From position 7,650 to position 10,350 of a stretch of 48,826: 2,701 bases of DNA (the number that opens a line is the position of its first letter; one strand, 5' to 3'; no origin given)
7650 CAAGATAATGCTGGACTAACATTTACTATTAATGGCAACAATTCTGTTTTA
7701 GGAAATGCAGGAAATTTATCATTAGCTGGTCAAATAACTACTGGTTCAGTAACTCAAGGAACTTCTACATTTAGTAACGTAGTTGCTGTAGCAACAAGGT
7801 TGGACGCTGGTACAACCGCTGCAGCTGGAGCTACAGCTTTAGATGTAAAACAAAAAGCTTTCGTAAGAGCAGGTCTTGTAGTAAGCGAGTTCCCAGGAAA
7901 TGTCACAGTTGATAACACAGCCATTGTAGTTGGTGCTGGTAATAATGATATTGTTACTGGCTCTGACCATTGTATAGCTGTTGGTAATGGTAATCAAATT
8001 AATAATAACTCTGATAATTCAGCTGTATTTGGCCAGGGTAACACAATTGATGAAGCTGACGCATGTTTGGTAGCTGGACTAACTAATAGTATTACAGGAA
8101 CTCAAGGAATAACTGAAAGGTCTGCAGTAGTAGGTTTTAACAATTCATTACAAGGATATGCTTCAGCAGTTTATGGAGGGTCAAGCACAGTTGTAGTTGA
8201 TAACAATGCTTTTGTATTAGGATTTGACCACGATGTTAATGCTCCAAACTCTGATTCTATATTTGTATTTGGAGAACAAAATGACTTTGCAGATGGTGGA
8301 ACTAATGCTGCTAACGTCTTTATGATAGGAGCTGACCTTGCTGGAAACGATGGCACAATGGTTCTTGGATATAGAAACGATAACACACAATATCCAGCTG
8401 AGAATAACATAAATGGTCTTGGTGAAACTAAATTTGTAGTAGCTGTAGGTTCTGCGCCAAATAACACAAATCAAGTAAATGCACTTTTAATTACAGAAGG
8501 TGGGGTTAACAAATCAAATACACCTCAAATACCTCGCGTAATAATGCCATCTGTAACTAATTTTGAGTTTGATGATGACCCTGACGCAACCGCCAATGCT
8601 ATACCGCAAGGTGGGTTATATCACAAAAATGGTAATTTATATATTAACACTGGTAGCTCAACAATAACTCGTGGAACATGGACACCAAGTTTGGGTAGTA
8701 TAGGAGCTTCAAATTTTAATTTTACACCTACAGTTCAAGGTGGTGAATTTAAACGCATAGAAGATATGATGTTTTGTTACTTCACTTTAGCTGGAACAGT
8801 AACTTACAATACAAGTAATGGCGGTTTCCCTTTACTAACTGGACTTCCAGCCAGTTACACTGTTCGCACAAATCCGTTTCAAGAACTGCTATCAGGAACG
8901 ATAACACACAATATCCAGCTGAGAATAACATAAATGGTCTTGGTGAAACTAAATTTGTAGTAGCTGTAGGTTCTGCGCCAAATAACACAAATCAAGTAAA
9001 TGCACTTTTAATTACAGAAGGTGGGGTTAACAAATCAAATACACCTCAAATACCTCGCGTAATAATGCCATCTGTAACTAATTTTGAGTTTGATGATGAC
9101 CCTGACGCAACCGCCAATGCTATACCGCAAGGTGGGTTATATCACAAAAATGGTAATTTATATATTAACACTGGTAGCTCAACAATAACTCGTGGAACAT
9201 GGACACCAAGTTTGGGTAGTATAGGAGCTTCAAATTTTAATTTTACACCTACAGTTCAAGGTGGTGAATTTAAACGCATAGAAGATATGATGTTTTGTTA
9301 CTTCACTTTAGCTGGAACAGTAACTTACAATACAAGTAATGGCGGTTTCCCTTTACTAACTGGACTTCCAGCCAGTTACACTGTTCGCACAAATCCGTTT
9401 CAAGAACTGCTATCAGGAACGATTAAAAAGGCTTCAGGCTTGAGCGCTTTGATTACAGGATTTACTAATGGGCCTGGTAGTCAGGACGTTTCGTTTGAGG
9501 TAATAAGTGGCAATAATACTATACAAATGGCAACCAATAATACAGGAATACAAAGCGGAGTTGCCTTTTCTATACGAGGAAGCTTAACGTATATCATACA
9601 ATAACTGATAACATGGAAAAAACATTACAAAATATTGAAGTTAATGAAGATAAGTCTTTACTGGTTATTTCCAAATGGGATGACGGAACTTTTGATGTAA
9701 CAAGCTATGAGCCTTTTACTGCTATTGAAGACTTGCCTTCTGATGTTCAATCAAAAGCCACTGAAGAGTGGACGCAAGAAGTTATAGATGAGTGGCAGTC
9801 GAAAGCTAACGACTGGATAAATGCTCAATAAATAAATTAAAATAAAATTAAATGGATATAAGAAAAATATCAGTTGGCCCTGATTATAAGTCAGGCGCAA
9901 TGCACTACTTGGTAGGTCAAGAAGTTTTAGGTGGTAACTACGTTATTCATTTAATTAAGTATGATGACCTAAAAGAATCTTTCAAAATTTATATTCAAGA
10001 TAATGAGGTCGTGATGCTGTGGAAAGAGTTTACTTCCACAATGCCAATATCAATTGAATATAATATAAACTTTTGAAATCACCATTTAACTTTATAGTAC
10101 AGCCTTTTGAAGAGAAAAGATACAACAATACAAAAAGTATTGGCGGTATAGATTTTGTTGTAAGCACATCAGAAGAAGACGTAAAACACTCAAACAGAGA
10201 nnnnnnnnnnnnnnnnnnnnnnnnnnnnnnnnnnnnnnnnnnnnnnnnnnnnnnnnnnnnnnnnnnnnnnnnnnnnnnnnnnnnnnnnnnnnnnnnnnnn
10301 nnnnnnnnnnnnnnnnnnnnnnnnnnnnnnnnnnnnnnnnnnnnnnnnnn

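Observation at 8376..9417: Perfect 521-bp tandem duplication frameshifts and splits the tail-fibre gene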

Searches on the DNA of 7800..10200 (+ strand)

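Call 6: search_dna_similar(query=window:7800-10000:+, collection=phages, mode=near, max_rows=30)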
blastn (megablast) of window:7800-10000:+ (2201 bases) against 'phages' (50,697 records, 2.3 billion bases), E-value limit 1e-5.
No match.
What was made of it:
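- Closest known: Flavobacterium phage 'elemo' and Cellulophaga podoviruses. Different: No nucleotide-level match to any GenBank phage (call 6).
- Tried and rejected: Nucleotide search of GenBank phages with the locus: no match (call 6).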

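Call 76: search_rna_families(source=window, start=7800, end=10200, threshold=evalue, max_evalue=1)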
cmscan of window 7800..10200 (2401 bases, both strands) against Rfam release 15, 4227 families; matches with E-value up to 1: 3.
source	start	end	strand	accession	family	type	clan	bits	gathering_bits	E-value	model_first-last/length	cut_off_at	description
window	8696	8804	-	RF01242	snR36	Gene; snRNA; snoRNA; HACA-box;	CL00035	22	43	0.3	1-180/180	no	Small nucleolar RNA snR36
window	8800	8854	-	RF02922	RAGATH-32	Cis-reg;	-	18.7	41.8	0.3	1-78/78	no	RAGATH-32 RNA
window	9321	9375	-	RF02922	RAGATH-32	Cis-reg;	-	18.7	41.8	0.3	1-78/78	no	RAGATH-32 RNA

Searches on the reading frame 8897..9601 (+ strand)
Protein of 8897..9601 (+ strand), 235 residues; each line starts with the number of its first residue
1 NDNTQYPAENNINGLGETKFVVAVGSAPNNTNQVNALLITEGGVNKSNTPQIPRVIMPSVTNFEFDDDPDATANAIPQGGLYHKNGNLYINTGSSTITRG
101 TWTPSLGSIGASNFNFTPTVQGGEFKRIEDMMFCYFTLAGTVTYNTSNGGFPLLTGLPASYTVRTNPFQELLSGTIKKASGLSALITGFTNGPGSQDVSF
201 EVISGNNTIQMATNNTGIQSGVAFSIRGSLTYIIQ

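Call 48: predict_structure(protein=window:8897-9601:+)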
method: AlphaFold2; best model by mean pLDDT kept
length: 235 residues; sequences in the alignment: 1
mean_pLDDT: 30.5   pTM: 0.22
mean pLDDT of the five models: 30.5, 29.1, 27.8, 27.5, 27.2
residues with pLDDT >= 90: 0; 70-90: 0; 50-70: 1; < 50: 234
segments of 3 or more residues with pLDDT < 50: 1-81, 83-235
pLDDT, mean of each block of 10 residues (from residue 1): 27 31 32 35 32 31 41 46 46 37 25 24 22 23 28 27 26 26 27 29 30 30 28 23
secondary structure, 60 per line:
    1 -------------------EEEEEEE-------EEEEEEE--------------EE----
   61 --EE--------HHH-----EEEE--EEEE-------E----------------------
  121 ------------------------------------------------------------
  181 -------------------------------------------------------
elements in order: E20-26 E34-40 E81-84 E87-90
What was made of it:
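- Tried and rejected: Single-sequence AlphaFold of the last 235 aa gave an unusable model (pLDDT 30, call 48).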

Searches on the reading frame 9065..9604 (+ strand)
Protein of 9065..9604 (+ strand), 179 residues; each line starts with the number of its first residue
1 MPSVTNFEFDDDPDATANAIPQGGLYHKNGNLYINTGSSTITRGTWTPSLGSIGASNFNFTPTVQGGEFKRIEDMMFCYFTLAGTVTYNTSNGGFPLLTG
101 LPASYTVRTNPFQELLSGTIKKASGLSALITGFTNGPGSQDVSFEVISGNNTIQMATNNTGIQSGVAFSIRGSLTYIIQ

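Call 7: search_protein_families(library=pfam, proteins=[window:9065-9604:+], max_evalue=0.01)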
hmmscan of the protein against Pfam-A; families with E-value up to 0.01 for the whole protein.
window:9065-9604:+ (179 aa): 0 families

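Call 11: search_protein_families(library=phrogs, proteins=[window:9065-9604:+], max_evalue=0.001)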
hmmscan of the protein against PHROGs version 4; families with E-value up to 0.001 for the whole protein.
window:9065-9604:+ (179 aa): 0 families

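Call 32: find_encoding_contigs(protein=window:9065-9604:+, flank=10000, max_places=8)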
Protein window:9065-9604:+ (179 aa): 1 contig read that carries it; 1 place shown.
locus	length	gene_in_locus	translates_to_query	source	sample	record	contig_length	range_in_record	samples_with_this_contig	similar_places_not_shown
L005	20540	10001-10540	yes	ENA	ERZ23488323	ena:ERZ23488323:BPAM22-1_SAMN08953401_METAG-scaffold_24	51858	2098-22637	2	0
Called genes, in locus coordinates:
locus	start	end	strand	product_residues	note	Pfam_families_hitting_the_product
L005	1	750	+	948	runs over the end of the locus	?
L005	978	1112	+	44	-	-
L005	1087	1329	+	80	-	-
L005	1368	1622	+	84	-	-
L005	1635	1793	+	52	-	-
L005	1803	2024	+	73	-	-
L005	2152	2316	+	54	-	-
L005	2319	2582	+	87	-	-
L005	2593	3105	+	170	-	-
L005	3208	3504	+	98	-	-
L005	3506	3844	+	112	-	-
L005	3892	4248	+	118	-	PF01510:Amidase_2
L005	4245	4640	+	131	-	-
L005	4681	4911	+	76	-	-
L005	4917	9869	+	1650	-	PF05658:YadA_head (faint)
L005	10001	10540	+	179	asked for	-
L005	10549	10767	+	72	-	-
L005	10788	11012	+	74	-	-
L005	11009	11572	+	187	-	-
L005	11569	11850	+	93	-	-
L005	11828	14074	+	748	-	-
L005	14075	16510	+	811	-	PF16510:P22_portal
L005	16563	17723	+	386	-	-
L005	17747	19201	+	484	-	-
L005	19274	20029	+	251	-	-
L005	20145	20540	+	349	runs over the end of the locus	-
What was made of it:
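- The duplication lineage was abundant enough to assemble into contigs above 50 kb (call 32). Gene callers predict it as a gene (call 32).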

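Call 40: list_cluster_members(proteins=[window:9065-9604:+, L005:4917-9869:+, L007:4890-9992:+])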
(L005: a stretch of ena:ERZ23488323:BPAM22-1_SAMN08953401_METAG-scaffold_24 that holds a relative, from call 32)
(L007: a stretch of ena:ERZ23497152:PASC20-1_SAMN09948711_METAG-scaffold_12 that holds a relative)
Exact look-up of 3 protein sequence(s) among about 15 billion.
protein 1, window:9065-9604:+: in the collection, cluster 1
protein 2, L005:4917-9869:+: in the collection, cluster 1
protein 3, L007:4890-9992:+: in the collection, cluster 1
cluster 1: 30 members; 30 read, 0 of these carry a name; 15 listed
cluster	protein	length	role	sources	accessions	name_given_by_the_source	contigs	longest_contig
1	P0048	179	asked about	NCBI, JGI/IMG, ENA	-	-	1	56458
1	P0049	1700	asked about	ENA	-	-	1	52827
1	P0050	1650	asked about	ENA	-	-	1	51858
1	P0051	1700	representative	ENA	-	-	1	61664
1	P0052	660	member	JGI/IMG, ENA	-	-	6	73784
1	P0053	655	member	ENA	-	-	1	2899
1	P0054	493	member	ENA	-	-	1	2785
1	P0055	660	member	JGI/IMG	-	-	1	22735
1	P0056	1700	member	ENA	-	-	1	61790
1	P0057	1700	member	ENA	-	-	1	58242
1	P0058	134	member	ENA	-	-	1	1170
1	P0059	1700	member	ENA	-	-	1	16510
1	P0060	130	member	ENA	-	-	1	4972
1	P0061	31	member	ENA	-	-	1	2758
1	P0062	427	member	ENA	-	-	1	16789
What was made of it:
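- The 179-aa product is recorded from NCBI, JGI/IMG and ENA sources, with a longest contig of 56,458 nt (call 40).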

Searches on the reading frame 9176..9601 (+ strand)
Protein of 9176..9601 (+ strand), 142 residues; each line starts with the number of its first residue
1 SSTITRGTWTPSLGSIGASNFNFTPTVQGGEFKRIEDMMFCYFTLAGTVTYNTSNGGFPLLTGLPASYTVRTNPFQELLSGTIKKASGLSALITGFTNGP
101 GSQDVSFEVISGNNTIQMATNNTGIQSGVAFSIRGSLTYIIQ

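Call 47: search_protein_representatives(protein=window:9176-9601:+)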
Query: 142 residues. Proteins with E-value up to 0.001 (for the whole library): 8; up to 1e-10: 0; up to 1e-30: 0. The best 8 are listed.
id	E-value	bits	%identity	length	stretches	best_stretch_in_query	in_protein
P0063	3.3e-05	40.4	28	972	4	54-117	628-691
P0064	4.3e-05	40.0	25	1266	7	64-116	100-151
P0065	4.7e-05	39.9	37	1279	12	8-52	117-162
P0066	1.8e-04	38.0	30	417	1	3-139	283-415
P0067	2.2e-04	37.7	32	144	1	8-140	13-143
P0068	2.8e-04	37.4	32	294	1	5-139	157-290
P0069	3.3e-04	37.1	33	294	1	5-140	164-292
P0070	6.6e-04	36.2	29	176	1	4-83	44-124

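Call 51: search_solved_structures(query=A2, max_evalue=10, show_alignments=2)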
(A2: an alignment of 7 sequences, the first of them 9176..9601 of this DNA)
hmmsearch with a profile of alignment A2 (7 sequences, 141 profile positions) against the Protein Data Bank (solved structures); distinct sequences matched with E-value up to 10: 8.
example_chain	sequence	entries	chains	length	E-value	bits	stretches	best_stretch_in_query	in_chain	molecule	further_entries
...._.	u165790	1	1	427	0.055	16.7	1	35-124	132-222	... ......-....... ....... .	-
6r8y_L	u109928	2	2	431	0.056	16.7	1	35-124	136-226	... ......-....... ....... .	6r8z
4e54_B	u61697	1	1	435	0.057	16.6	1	35-124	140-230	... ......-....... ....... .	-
3ei4_B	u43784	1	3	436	0.058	16.6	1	35-123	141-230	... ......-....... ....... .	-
4e5z_B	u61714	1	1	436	0.058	16.6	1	35-123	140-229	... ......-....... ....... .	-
6r90_L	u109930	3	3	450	0.061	16.5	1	35-123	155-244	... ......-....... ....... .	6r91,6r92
9zdk_S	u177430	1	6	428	0.095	15.9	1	59-128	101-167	gp76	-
4jiw_D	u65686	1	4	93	0.17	15.1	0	55-82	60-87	Putative uncharacterized protein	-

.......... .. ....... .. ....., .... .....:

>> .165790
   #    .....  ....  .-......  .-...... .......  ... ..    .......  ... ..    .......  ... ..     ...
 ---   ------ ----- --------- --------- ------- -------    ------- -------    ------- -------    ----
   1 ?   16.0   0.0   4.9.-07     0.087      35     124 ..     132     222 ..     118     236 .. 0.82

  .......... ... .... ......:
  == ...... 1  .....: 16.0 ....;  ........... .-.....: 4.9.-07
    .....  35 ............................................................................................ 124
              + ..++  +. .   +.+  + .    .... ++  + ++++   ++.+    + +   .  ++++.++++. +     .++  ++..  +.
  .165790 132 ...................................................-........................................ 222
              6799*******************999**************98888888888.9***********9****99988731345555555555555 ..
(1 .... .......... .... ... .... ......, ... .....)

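Call 52: search_protein_families(library=pfam, alignment_id=A2, max_evalue=1)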
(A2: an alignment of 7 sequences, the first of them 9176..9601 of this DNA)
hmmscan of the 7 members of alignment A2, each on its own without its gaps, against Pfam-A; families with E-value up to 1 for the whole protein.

A. member 1, window:9176-9601:+ (142 aa): 0 families

B. families by the number of members that match (of 7 scanned): 3 families
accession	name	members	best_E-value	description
PF21200.3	Glyco_hydro_39_C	1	0.059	Alpha-L-iduronidase C-terminal domain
PF21644.2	ORF158L-like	1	0.065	Histone H3 binding protein ORF158L-like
PF04511.20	DER1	1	0.21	Der1-like family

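Call 60: predict_structure(alignment_id=A2)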
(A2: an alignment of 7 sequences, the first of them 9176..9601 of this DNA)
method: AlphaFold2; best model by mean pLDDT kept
length: 142 residues; sequences in the alignment: 7
mean_pLDDT: 62.6   pTM: 0.63
mean pLDDT of the five models: 62.6, 58.3, 57.8, 57.8, 57.6
residues with pLDDT >= 90: 15; 70-90: 47; 50-70: 28; < 50: 52
segments of 3 or more residues with pLDDT < 50: 71-115, 119-123
pLDDT, mean of each block of 10 residues (from residue 1): 88 69 86 89 81 59 73 41 42 32 39 46 58 72 73
secondary structure, 60 per line:
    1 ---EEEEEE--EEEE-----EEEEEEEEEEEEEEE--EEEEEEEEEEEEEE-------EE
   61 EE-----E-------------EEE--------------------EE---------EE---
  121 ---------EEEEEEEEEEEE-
elements in order: E4-9 E12-15 E21-35 E38-51 E59-62 E82-84 E130-141
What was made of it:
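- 9176..9601 (+): Complete copy of the C-terminal tip domain (142 aa, beta-sandwich; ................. motif family). Call 60 (AF2 pLDDT 62.6, pTM 0.63).
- Closest known: C-terminal beta-sandwich tip domains of podovirus tail fibres. Different: The model has medium confidence only (call 60).
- The loss-of-function phenotype is inferred from a medium-confidence model: residues 71-123 of the tip are below pLDDT 50 (call 60).
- Tried and rejected: A 7-sequence alignment gave a medium-confidence model (call 60).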

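Call 62: fold_search(model_id=the predicted structure, library=pdb)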
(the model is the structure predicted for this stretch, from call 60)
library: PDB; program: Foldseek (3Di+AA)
matches with E <= 10: 354; with E <= 0.001: 0
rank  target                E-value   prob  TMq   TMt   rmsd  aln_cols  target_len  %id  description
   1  6f7k_A                2.0e-02  0.99  0.43  0.14   9.8       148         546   11  Crystal structure of Dettilon tailspike protein (gp208) (released 2018-12-19)
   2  6f7k_B                2.2e-02  0.98  0.42  0.14   9.9       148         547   10  Crystal structure of Dettilon tailspike protein (gp208) (released 2018-12-19)
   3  6f7d                  2.6e-02  0.97  0.42  0.14   9.9       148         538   10  Crystal structure of Dettilon tailspike protein (gp208) (released 2018-12-19)
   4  7qrr_F                3.9e-02  0.99  0.53  0.51   8.7       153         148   13  Crystal structure of Noumeavirus NMV_189 protein (released 2023-01-25)
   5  8bp8_d                3.9e-02  0.14  0.17  0.09  17.4       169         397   12  SPA of Trypsin untreated Rotavirus TLP spike (released 2023-04-05)
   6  7qrr_L                5.8e-02  0.99  0.52  0.51   8.9       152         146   13  Crystal structure of Noumeavirus NMV_189 protein (released 2023-01-25)
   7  7xyc_A                8.8e-02  0.44  0.31  0.11  12.1       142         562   13  CryoEM structure of Klebsiella phage Kp7 type II tail fiber gp52 in vitro (released 2023-06-07)
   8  9a00_MODEL_1_B        9.2e-02  0.44  0.30  0.30  11.4       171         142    9  Structure of the human myeloid-derived growth factor (hMYDGF) engaging the chicken KDEL receptor 2 (cKDELR2) (released 2019-12-18)
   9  7qrr_A                1.5e-01  0.97  0.53  0.52   8.8       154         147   13  Crystal structure of Noumeavirus NMV_189 protein (released 2023-01-25)
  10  7wrg_A                2.8e-01  0.20  0.29  0.08  11.0       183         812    9  Crystal structure of full-length kinesin-3 KLP-6 (released 2022-08-10)
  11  9c1g_D                2.8e-01  0.03  0.11  0.06  18.3       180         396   10  Rhesus rotavirus (consensus structure at 2.36 Angstrom resolution) (released 2025-04-30)
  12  4v7q_AC               3.2e-01  0.03  0.11  0.06  18.4       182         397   10  Atomic model of an infectious rotavirus particle (released 2014-07-09)
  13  3mdj_B                3.5e-01  0.84  0.39  0.08   4.6       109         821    9  ER Aminopeptidase, ERAP1, Bound to the Zinc Aminopeptidase Inhibitor, Bestatin (released 2011-03-30)
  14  9cao_B                3.5e-01  0.54  0.38  0.08  10.6       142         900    8  Aminopeptidase N open state (released 2025-08-06)
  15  3kz4_C                3.5e-01  0.03  0.11  0.06  18.4       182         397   10  Crystal Structure of the Rotavirus Double Layered Particle (released 2010-03-02)
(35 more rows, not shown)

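Call 66: fold_search(model_id=the predicted structure, library=viral)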
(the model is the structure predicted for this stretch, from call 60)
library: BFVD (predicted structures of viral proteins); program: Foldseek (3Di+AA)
matches with E <= 10: 591; with E <= 0.001: 50
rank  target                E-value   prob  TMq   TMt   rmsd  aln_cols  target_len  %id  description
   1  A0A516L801            8.8e-06  1.00  0.56  0.17   6.2       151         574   19  (no name in the UniProt tables at hand)
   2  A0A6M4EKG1            9.8e-06  1.00  0.56  0.26   8.5       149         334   24  Tail fibers protein [Synechococcus phage S-SBP1]
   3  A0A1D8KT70            1.3e-05  1.00  0.55  0.46   9.2       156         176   20  Uncharacterized protein [Synechococcus phage S-WAM2]
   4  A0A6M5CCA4            3.2e-05  1.00  0.61  0.18   9.2       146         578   16  (no name in the UniProt tables at hand)
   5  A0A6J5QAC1            4.3e-05  1.00  0.62  0.11   3.9       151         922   17  Uncharacterized protein [uncultured Caudovirales phage]
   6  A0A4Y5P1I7            4.3e-05  1.00  0.64  0.30   4.6       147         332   22  (no name in the UniProt tables at hand)
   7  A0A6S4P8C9            4.5e-05  1.00  0.60  0.09   5.4       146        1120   18  Bacteriophage T7 tail fibre protein-like N-terminal domain-containing protein [uncultured phage_MedDCM-OCT-S28-C3]
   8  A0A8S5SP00            8.4e-05  1.00  0.58  0.22   8.8       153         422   16  Uncharacterized protein [Siphoviridae sp. ctqSm5]
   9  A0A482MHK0            8.4e-05  1.00  0.52  0.13   6.0       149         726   24  Tail fiber protein [Hafnia phage vB_HpaA_yong1]
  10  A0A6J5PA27            9.3e-05  1.00  0.64  0.52   5.4       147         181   20  Uncharacterized protein [uncultured Caudovirales phage]
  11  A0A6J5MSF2            1.1e-04  1.00  0.56  0.31   5.1       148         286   20  Uncharacterized protein [uncultured Caudovirales phage]
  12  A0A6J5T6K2            1.2e-04  1.00  0.53  0.26   5.4       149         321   17  Major tropism determinant N-terminal domain-containing protein [uncultured Caudovirales phage]
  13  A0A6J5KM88            1.4e-04  1.00  0.65  0.35   3.6       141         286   18  Uncharacterized protein [uncultured Caudovirales phage]
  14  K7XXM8                1.8e-04  1.00  0.58  0.38   4.6       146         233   18  Uncharacterized protein [uncultured Mediterranean phage MEDS5 group]
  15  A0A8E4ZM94            1.8e-04  1.00  0.61  0.24   5.2       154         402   19  Uncharacterized protein [Tenacibaculum phage Gundel_1]
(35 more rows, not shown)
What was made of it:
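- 9176..9601 (+): Call 66 (50 BFVD matches at E<=1e-3, many of them tail-fibre proteins).
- On Phage tail fibre / receptor-binding protein: The tip model matches tail-fibre models in BFVD (call 66).
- Closest known: C-terminal beta-sandwich tip domains of podovirus tail fibres. Same: It matches 50 viral models at Foldseek E<=1e-3 (TM 0.5-0.65 normalised to the query), many of them annotated tail fibre (call 66).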
